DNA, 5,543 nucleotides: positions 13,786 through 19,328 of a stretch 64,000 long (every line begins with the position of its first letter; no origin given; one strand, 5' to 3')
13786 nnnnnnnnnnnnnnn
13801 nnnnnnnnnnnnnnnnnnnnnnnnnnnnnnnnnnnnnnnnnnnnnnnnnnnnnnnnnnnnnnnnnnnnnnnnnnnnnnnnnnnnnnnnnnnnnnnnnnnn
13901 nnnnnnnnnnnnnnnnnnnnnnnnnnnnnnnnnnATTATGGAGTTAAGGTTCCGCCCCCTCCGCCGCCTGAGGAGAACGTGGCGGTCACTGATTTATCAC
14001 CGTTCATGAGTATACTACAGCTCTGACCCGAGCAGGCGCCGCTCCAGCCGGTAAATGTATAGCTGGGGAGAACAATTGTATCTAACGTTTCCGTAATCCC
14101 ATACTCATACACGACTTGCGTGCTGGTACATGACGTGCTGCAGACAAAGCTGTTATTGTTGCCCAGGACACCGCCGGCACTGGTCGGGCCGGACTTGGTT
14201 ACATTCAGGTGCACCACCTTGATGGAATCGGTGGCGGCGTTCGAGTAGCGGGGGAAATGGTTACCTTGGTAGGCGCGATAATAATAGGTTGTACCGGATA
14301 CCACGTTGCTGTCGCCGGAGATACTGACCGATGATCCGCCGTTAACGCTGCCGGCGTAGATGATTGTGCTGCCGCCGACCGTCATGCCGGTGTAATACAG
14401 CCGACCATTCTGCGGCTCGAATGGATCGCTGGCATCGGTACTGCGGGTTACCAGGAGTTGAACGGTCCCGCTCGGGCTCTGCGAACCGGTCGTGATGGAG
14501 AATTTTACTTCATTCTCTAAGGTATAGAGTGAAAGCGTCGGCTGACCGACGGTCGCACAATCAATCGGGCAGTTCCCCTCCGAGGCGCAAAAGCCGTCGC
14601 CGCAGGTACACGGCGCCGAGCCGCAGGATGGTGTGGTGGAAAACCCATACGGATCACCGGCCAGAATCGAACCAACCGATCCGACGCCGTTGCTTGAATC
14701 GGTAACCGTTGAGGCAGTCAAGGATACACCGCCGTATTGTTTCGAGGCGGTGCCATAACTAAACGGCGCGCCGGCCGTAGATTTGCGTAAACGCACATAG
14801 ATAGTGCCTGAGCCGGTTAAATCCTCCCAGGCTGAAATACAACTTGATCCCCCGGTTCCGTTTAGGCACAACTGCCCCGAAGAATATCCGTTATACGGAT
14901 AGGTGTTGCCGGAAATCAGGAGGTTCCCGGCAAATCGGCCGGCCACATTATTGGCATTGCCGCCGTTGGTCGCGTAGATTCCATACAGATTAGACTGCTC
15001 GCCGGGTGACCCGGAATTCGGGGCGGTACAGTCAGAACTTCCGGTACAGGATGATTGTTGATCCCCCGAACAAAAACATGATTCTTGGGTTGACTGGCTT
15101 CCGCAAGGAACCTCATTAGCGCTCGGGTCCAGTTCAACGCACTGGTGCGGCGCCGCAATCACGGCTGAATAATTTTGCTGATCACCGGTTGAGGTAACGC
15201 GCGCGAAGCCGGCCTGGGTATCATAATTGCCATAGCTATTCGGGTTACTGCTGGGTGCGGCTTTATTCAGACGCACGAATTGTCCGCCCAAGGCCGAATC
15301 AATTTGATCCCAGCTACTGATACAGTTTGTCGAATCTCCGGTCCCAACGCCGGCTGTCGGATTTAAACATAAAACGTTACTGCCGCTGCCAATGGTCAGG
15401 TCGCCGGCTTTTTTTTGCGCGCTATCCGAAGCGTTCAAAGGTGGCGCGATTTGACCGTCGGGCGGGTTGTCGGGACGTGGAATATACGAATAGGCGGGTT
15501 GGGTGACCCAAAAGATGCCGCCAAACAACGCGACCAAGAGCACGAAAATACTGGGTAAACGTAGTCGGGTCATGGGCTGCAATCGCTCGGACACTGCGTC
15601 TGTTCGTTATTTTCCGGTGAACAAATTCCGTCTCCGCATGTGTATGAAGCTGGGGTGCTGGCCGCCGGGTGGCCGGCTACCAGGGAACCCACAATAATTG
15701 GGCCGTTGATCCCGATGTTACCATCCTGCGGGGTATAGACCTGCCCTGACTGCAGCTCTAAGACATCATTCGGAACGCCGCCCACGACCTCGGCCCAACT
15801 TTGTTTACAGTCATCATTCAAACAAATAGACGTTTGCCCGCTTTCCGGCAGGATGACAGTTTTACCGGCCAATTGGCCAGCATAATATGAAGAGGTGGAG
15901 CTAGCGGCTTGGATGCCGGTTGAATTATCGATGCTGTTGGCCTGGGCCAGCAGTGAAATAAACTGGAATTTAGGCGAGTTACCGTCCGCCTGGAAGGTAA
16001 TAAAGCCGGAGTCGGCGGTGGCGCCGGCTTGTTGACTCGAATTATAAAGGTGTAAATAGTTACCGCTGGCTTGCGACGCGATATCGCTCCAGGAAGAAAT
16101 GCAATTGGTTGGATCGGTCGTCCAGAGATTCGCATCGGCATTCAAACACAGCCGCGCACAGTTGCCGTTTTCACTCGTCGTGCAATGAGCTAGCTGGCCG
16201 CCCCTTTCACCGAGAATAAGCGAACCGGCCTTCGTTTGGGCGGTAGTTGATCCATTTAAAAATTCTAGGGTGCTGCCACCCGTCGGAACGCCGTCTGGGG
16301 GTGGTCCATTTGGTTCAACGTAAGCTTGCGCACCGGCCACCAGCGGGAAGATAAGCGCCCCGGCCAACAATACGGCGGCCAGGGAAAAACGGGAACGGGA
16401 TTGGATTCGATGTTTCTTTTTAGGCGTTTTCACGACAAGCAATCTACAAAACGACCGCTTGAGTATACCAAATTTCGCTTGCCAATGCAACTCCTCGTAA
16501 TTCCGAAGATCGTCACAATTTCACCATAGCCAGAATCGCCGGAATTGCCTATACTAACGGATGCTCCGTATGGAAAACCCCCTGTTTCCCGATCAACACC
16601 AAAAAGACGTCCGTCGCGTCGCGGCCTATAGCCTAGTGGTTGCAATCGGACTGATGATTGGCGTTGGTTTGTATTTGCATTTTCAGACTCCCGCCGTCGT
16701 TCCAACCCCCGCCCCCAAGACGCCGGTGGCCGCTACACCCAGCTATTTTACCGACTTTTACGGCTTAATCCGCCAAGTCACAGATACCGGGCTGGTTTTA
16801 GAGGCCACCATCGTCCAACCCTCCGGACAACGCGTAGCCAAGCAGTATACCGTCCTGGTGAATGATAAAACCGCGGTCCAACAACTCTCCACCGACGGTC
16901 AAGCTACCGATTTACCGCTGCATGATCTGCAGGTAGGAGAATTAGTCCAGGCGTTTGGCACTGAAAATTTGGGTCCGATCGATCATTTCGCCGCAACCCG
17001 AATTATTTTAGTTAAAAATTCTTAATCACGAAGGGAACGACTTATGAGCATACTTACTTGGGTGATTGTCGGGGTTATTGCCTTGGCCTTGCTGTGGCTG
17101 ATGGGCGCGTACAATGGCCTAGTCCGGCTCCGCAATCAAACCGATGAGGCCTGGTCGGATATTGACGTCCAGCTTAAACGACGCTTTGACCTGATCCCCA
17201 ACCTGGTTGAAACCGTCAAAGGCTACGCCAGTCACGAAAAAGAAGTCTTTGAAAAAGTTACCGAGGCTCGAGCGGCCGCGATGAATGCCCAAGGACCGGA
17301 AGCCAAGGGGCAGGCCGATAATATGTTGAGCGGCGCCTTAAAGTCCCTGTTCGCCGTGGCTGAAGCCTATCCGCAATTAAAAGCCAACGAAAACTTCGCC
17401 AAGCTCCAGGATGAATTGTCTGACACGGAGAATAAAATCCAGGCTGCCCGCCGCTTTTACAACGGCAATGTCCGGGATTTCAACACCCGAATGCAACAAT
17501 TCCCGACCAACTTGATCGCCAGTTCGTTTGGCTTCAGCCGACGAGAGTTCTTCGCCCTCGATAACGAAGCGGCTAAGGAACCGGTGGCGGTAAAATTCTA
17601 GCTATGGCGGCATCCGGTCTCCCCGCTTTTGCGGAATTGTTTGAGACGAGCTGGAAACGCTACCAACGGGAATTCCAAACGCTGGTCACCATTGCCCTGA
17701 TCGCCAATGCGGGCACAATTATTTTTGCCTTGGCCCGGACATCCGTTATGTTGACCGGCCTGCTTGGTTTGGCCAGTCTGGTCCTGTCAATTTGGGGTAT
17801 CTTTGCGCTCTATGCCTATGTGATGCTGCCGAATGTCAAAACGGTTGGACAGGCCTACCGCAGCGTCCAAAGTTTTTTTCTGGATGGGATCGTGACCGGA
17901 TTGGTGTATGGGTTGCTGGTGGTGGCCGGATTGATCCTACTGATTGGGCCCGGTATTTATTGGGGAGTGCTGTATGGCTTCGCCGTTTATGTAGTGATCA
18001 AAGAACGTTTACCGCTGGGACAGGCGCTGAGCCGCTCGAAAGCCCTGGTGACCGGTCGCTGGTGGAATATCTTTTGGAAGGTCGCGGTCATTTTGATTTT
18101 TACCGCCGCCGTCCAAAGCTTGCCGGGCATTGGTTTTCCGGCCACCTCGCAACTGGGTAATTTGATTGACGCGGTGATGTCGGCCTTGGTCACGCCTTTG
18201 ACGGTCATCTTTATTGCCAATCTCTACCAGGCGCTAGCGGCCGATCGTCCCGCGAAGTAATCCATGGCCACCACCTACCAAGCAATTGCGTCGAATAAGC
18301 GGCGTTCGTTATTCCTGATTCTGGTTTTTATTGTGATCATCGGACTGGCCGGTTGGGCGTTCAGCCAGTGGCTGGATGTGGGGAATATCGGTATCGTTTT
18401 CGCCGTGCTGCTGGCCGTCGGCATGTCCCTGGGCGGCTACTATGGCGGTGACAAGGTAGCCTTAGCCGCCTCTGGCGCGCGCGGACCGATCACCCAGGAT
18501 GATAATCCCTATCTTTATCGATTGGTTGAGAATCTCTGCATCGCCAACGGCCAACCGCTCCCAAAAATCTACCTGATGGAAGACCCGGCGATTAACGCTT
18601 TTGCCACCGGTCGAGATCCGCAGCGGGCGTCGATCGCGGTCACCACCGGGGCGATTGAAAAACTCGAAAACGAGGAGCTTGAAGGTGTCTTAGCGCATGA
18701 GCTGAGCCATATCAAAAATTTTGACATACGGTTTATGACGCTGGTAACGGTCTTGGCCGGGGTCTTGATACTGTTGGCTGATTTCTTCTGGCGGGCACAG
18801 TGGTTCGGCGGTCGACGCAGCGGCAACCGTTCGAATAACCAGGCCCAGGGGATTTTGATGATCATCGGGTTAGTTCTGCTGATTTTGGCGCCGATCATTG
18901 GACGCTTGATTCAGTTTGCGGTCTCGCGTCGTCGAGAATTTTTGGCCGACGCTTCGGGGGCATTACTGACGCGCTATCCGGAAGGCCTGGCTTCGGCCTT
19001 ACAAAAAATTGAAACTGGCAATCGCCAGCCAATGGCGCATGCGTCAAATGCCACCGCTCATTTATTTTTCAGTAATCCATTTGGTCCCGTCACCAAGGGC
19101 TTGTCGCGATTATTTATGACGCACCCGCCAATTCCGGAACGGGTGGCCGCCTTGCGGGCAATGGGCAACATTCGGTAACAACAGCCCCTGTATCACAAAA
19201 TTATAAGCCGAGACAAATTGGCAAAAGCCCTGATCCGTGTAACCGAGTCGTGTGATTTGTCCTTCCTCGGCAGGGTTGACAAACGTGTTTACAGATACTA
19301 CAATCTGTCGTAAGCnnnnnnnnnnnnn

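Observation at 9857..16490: Six tandem paralogous secreted Cys-loop proteins head a long type IV pilus operon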

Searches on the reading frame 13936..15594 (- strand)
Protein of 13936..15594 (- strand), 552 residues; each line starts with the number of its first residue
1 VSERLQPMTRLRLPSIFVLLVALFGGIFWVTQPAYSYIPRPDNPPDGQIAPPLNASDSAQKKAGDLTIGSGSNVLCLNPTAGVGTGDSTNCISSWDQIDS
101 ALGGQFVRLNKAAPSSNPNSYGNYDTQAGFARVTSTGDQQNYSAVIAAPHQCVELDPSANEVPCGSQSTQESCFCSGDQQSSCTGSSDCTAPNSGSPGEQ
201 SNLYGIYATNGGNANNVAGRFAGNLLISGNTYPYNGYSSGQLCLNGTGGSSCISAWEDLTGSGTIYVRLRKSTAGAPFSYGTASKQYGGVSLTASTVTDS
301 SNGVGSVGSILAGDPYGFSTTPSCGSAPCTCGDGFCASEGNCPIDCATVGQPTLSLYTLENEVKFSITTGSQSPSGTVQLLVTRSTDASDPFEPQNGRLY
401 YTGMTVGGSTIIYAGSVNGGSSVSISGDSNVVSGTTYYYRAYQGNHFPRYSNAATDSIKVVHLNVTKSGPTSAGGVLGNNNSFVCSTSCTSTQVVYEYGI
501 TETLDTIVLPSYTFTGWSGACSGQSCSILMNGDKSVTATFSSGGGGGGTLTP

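Call 4: search_protein_families(library=pfam, proteins=[window:13936-15594:-], max_evalue=1)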
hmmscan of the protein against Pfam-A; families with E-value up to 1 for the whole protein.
window:13936-15594:- (552 aa): 1 family
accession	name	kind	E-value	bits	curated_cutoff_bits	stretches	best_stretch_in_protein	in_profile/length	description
PF18998.6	Flg_new_2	-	3.7e-05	24.1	23.6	1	496-542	19-71/73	Divergent InlB B-repeat domain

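Call 7: search_protein_families(library=ncbifam, proteins=[window:13936-15594:-], max_evalue=1)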
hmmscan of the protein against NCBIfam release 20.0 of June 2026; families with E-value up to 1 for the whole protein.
window:13936-15594:- (552 aa): 2 families
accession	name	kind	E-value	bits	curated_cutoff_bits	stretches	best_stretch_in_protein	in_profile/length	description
TIGR02543.1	List_Bact_rpt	repeat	0.0017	18.6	20.95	1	512-542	6-42/44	TIGR02543 family repeat protein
NF053724.1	Rv3103c_Nterm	equivalog_domain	0.056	13.4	50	1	10-52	11-49/69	Rv3103c family proline-rich protein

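Call 36: search_protein_families(library=phrogs, proteins=[window:13936-15594:-], max_evalue=0.1)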
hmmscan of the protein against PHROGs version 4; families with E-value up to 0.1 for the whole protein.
window:13936-15594:- (552 aa): 0 families

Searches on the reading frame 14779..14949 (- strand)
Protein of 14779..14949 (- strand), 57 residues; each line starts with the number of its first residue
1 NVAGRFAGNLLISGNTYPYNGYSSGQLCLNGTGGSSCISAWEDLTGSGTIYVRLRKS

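Call 83: search_dna_similar(query=window:14779-14949:-, collection=phages, mode=protein, max_evalue=1, max_rows=12)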
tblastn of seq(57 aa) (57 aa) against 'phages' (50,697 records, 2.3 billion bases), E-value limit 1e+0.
Records with a match: 8; places in all: 8; records where one place covers at least 80% of the query: 0.
Best place of each record, by identity: <60% 8.
By first word of the organism name: Staphylococcus 8.
By host as written in the record: Staphylococcus carnosus TM300 4; Staphylococcus sp. 3; Staphylococcus aureus 1.
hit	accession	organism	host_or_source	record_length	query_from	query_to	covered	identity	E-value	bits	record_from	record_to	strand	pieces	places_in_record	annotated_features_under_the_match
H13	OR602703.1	Staphylococcus phage vB_SauM-V1SA15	Staphylococcus aureus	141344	29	56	49%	53.3%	4e-1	32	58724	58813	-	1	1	deoxyuridine 5'-triphosphate nucleotidohydrolase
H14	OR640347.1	Staphylococcus phage vB_SauM-T-SE-E2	Staphylococcus sp.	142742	29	56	49%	53.3%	4e-1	32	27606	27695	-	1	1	deoxyuridine 5'-triphosphate nucleotidohydrolase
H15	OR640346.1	Staphylococcus phage vB_SauM-T-SE-E1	Staphylococcus sp.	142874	29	56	49%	53.3%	4e-1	32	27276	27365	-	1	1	deoxyuridine 5'-triphosphate nucleotidohydrolase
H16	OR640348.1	Staphylococcus phage vB_SauM-T-SE-E4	Staphylococcus sp.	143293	29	56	49%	53.3%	4e-1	32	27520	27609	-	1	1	deoxyuridine 5'-triphosphate nucleotidohydrolase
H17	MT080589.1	Staphylococcus phage vB_SauM_EW26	Staphylococcus carnosus TM300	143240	29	56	49%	53.3%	5e-1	32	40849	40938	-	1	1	record has no annotation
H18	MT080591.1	Staphylococcus phage vB_SauM_EW29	Staphylococcus carnosus TM300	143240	29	56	49%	53.3%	5e-1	32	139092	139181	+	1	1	record has no annotation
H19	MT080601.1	Staphylococcus phage vB_SauM_EW72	Staphylococcus carnosus TM300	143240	29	56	49%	53.3%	5e-1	32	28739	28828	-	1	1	record has no annotation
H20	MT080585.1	Staphylococcus phage vB_SauM_EW18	Staphylococcus carnosus TM300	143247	29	56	49%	53.3%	5e-1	32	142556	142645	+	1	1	record has no annotation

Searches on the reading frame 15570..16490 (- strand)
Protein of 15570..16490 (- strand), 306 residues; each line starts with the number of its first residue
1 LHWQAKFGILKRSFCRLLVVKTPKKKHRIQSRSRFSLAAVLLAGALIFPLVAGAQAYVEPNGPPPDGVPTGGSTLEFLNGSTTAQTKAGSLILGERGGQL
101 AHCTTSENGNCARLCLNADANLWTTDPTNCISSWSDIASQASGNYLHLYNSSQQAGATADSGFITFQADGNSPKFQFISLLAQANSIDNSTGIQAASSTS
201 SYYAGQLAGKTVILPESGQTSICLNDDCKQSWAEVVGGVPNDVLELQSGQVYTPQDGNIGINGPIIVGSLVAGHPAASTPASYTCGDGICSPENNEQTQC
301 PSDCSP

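Call 4: search_protein_families(library=pfam, proteins=[window:15570-16490:-], max_evalue=1)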
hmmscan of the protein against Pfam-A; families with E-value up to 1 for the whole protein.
window:15570-16490:- (306 aa): 1 family
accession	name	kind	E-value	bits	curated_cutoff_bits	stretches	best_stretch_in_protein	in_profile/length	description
PF20099.4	DUF6489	-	0.25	11.8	23.6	1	119-155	39-75/80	Family of unknown function (DUF6489)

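Call 7: search_protein_families(library=ncbifam, proteins=[window:15570-16490:-], max_evalue=1)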
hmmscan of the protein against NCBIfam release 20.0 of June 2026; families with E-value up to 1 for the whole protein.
window:15570-16490:- (306 aa): 0 families

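Call 18: find_homologous_proteins(query=A1, max_evalue=0.01)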
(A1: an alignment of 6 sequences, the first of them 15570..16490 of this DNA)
Query A1 (6 sequences) (306 aa, profile of the alignment): 5 proteins with E <= 0.01 among 8000 candidates.
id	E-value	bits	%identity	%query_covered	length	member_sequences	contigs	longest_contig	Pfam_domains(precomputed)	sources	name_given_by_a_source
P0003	4.4e-158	545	30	36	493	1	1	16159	-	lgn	-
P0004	4.6e-87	311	100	94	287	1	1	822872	-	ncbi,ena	-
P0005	1.8e-48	184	32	75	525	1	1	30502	PF18998.7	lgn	-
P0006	1.8e-39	154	37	63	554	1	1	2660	-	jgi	jgi:hypothetical protein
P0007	6.1e-36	142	40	63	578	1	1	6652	-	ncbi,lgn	-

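Call 20: find_encoding_contigs(protein=P0005, flank=10000, max_places=2)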
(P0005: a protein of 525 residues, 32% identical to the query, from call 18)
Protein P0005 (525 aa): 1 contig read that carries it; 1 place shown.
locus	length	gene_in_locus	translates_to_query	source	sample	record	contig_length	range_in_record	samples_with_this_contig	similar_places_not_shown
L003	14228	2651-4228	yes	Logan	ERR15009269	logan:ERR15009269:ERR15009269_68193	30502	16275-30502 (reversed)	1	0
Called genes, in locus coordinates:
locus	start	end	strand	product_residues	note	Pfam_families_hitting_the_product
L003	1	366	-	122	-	?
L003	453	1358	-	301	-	PF01435:Peptidase_M48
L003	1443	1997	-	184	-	PF04011:LemA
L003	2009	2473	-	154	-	-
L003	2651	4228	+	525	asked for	PF18998:Flg_new_2 (weak)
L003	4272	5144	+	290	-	-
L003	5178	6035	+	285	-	-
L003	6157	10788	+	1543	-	-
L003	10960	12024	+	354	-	PF11104:PilM_2, PF08841:DDR (faint), PF06723:MreB_Mbl, PF14450:FtsA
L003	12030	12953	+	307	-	-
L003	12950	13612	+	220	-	-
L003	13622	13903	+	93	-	-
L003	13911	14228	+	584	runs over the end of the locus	PF05157:MshEN, PF00437:T2SSE, PF13555:AAA_29 (weak)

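Call 21: find_encoding_contigs(protein=P0007, flank=10000, max_places=2)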
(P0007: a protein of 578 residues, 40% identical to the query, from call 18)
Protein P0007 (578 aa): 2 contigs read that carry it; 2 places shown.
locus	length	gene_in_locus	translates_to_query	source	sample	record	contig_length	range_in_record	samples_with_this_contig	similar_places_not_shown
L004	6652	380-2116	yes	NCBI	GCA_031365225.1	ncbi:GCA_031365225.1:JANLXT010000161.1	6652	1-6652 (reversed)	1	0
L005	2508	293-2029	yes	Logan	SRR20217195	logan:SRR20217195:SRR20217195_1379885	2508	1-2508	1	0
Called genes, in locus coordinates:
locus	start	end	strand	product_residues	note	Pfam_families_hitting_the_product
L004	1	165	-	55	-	?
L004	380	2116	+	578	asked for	-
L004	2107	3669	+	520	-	-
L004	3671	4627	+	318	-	-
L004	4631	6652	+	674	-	?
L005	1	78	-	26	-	?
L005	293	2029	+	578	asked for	-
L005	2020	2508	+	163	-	?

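Call 36: search_protein_families(library=phrogs, proteins=[window:15570-16490:-], max_evalue=0.1)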
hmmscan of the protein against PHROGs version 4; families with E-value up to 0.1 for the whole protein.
window:15570-16490:- (306 aa): 0 families

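Call 62: search_protein_families(library=pfam, proteins=[P0006, P0007], max_evalue=0.001)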
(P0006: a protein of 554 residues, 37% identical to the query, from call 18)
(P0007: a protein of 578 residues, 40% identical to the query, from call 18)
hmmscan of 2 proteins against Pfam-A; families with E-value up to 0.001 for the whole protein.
P0006 (554 aa): 0 families

P0007 (578 aa): 0 families

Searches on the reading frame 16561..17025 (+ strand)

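Call 5: search_protein_families(library=pfam, proteins=[window:16561-17025:+], max_evalue=0.01)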
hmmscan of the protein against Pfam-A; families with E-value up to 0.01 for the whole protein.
window:16561-17025:+ (154 aa): 0 families

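Call 7: search_protein_families(library=ncbifam, proteins=[window:16561-17025:+], max_evalue=1)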
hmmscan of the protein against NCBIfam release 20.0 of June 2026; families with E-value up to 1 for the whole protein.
window:16561-17025:+ (154 aa): 3 families
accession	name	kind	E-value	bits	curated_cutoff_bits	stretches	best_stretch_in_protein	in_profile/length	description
NF009306.0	PRK12663.1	equivalog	0.07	11.9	542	1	14-36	294-317/498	Na+/H+ antiporter subunit D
NF052405.1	NOV5WD8W_fam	equivalog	0.082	12.8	170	1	90-149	59-112/137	NOV5WD8W family nitrogen cycling protein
NF040865.1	a_tRNA_ed_AlaXM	equivalog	0.19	11.4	300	1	60-124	8-71/234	alanyl-tRNA editing protein AlaXM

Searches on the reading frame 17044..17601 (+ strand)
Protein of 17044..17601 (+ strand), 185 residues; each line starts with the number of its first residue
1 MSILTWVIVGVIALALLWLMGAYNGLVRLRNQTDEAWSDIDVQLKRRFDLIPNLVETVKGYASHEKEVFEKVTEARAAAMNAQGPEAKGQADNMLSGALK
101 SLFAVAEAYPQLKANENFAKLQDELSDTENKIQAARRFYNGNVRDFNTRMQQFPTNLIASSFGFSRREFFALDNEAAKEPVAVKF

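Call 5: search_protein_families(library=pfam, proteins=[window:17044-17601:+], max_evalue=0.01)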
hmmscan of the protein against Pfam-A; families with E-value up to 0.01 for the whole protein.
window:17044-17601:+ (185 aa): 1 family
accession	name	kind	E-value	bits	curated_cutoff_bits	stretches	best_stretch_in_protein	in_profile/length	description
PF04011.17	LemA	-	1.1e-64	217.3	26.2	1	36-185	1-149/149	LemA family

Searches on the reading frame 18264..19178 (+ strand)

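Call 5: search_protein_families(library=pfam, proteins=[window:18264-19178:+], max_evalue=0.01)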
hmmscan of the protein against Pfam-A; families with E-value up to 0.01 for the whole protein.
window:18264-19178:+ (304 aa): 3 families
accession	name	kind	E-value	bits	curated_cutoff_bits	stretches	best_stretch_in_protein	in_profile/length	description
PF01435.24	Peptidase_M48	-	2e-31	109.7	20.3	1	80-299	3-184/186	Peptidase family M48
PF05569.17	Peptidase_M56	-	2.4e-05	24.1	31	1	123-165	177-219/296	BlaR1 peptidase M56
PF04893.22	Yip1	-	0.0029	17.9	28.6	0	153-211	59-113/173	Yip1 domain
